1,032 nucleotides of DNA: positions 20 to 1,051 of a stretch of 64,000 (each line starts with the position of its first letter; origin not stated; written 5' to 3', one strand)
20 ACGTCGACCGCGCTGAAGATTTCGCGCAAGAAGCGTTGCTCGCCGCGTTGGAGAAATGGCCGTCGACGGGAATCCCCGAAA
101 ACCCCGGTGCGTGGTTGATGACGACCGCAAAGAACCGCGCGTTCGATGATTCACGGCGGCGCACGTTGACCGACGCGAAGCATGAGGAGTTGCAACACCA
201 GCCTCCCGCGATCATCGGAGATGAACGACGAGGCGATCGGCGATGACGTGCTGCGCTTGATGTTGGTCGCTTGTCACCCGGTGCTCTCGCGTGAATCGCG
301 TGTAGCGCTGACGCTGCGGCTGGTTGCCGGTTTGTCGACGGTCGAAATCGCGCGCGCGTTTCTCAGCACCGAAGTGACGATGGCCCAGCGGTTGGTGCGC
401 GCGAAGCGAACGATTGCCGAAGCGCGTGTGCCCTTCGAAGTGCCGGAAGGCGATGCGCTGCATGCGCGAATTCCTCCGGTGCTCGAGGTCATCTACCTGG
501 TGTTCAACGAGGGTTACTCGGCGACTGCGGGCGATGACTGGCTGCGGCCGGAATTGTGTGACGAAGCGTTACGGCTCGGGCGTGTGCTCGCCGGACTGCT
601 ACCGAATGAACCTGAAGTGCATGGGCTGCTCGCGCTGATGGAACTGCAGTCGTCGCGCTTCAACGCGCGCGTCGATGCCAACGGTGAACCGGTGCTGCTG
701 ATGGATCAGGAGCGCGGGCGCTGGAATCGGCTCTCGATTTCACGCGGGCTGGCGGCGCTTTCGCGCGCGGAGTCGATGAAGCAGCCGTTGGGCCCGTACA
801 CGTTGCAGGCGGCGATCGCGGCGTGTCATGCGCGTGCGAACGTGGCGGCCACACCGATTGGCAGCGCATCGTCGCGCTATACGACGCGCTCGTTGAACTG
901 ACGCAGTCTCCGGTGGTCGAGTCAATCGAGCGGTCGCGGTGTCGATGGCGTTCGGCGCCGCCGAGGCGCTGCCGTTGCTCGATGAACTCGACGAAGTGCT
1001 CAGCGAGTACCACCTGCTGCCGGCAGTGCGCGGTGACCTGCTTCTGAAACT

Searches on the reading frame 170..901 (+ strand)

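Call 11: search_protein_families(library=pfam, proteins=[window:170-901:+], max_evalue=0.01)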
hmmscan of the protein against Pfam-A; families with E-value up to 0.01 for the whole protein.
window:170-901:+ (243 aa): 2 families
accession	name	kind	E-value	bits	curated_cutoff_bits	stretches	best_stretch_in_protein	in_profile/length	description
PF20239.3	DUF6596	-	3.6e-38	130.4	27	1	100-200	1-101/102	Family of unknown function (DUF6596)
PF08281.18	Sigma70_r4_2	-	4e-07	30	25.7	1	30-81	2-53/54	Sigma-70, region 4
